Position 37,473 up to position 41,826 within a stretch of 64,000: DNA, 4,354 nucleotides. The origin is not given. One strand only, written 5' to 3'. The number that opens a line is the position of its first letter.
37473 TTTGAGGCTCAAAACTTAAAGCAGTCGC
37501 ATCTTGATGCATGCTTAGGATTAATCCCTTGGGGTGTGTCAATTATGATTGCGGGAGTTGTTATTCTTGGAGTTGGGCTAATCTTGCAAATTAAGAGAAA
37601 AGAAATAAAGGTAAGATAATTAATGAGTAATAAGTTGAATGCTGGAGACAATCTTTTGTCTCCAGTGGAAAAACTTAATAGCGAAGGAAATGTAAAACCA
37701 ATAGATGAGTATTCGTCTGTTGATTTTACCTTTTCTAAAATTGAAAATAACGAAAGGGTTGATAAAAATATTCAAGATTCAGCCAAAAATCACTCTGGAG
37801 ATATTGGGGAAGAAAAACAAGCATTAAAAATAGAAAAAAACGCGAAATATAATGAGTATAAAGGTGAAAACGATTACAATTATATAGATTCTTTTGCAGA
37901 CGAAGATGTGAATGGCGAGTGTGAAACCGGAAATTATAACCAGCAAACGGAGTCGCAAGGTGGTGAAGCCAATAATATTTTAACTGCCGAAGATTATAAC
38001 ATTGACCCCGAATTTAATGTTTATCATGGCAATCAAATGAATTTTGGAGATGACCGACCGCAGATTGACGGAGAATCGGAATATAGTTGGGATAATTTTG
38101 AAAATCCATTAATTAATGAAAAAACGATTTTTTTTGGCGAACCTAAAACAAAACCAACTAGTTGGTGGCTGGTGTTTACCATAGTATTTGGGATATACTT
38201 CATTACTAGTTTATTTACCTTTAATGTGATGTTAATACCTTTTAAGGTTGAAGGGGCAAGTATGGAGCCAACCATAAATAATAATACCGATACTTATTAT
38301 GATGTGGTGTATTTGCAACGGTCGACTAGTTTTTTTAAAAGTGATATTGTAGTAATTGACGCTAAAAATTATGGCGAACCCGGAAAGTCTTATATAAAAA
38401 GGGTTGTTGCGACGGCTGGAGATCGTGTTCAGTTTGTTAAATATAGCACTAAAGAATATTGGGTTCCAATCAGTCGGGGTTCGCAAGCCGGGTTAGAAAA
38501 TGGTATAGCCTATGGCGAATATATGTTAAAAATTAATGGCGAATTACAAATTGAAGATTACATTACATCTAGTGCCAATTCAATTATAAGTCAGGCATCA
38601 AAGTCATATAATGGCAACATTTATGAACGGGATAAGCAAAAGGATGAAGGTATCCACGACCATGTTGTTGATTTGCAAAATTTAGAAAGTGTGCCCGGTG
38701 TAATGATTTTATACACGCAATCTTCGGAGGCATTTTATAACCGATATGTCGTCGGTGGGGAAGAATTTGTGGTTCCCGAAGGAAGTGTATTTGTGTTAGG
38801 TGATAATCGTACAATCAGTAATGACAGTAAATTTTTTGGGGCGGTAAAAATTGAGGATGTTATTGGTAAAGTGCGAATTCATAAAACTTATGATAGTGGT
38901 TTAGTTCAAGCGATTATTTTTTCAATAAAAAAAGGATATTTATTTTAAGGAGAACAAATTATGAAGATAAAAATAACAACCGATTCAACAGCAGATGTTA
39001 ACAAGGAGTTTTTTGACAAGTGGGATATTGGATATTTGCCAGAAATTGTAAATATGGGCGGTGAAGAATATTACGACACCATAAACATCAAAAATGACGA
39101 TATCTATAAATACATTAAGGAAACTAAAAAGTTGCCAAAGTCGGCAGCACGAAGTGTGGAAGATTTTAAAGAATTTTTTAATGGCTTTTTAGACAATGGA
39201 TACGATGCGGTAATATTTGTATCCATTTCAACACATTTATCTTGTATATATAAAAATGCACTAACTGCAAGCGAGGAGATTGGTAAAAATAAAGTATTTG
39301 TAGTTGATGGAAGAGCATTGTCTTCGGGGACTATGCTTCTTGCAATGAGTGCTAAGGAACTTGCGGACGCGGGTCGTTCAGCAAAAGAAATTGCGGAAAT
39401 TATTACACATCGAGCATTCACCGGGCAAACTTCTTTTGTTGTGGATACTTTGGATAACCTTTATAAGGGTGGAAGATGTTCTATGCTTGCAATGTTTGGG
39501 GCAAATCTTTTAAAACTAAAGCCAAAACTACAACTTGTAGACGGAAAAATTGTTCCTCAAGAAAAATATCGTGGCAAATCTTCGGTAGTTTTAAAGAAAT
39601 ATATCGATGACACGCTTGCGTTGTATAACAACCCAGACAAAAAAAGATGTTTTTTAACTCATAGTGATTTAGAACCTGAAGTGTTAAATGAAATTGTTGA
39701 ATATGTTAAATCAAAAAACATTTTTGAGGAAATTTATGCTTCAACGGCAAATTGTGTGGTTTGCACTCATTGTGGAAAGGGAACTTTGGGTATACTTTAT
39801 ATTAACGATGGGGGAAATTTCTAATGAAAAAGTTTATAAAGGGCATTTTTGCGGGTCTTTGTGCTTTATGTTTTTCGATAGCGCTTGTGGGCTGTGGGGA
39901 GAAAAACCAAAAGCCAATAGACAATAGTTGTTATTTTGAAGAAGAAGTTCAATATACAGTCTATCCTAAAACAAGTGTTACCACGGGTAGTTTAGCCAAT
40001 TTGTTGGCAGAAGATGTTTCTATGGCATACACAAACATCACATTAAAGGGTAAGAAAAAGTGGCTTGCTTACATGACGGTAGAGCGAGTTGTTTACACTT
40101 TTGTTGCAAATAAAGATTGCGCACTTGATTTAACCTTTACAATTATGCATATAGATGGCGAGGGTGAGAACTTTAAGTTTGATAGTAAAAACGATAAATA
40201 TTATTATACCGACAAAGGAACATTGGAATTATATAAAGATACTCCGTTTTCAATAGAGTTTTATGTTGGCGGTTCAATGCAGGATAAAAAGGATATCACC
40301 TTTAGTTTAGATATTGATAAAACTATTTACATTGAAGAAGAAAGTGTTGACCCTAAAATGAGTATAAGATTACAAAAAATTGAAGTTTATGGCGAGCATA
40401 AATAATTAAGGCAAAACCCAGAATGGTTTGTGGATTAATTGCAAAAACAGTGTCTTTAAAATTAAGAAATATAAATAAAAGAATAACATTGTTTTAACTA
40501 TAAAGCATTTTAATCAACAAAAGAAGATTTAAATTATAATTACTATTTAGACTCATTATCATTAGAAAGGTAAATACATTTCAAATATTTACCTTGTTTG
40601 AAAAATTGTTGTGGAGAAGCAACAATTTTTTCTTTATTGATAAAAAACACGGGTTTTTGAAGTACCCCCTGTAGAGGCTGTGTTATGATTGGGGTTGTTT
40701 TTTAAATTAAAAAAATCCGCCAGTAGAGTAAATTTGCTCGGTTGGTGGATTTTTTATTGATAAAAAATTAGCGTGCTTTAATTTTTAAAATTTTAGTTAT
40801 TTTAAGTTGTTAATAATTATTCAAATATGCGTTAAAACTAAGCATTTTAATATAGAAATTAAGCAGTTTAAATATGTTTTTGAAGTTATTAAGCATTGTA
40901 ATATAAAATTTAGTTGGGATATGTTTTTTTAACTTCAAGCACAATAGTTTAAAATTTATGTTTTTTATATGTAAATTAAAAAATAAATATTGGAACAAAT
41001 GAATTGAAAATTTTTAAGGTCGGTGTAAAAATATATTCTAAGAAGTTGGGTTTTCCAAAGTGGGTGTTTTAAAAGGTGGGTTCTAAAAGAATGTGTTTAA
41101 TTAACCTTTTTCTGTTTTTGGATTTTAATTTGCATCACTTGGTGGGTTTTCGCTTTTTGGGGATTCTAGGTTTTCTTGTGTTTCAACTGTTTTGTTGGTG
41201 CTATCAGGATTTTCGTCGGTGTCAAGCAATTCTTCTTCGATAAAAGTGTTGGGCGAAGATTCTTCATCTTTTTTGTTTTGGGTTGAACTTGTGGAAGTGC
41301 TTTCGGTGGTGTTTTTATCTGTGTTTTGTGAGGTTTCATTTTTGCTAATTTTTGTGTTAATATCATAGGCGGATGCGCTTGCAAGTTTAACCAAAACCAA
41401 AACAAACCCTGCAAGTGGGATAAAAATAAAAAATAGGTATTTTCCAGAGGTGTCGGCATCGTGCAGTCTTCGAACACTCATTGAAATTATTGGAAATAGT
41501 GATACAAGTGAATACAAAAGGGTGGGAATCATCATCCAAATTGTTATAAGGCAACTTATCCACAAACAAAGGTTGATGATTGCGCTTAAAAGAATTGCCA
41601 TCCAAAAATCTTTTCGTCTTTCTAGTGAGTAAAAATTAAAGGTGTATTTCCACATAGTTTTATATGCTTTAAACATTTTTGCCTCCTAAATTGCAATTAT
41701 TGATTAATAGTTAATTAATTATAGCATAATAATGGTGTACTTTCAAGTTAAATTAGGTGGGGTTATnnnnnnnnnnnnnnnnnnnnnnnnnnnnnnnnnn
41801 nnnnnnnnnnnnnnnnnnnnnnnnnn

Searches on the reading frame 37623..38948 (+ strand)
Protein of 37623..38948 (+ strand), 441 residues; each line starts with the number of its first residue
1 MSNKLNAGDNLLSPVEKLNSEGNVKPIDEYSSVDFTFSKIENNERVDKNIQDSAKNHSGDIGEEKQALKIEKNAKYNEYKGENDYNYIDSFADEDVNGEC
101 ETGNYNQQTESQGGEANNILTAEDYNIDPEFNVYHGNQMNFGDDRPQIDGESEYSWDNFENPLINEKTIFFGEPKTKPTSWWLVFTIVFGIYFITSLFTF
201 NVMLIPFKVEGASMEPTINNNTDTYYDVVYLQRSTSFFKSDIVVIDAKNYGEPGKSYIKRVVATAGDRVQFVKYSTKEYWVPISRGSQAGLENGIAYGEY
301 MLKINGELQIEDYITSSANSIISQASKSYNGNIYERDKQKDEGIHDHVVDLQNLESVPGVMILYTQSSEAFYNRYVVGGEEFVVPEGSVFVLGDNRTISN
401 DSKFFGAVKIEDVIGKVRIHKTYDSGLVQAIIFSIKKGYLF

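Call 51: search_protein_families(library=pfam, max_evalue=0.000001, proteins=[window:37623-38948:+])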
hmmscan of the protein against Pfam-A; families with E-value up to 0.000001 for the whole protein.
window:37623-38948:+ (441 aa): 1 family
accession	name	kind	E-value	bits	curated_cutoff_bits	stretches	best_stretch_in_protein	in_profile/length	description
PF10502.14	Peptidase_S26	-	5.7e-25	88.7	22.9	2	188-271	7-87/168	Signal peptidase, peptidase S26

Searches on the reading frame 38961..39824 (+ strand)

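Call 51: search_protein_families(library=pfam, max_evalue=0.000001, proteins=[window:38961-39824:+])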
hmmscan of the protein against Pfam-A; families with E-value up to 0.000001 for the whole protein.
window:38961-39824:+ (287 aa): 1 family
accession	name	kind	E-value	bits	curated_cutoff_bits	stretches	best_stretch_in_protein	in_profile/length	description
PF02645.21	DegV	-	4.5e-65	220.2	27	1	2-282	1-279/280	Uncharacterised protein, DegV family COG1307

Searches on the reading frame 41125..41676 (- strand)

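Call 51: search_protein_families(library=pfam, max_evalue=0.000001, proteins=[window:41125-41676:-])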
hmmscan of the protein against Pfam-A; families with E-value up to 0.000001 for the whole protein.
window:41125-41676:- (183 aa): 1 family
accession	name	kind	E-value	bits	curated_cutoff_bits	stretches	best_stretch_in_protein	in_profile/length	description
PF05656.20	DUF805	-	3.9e-12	47.1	25.7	1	13-98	2-97/111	Protein of unknown function (DUF805)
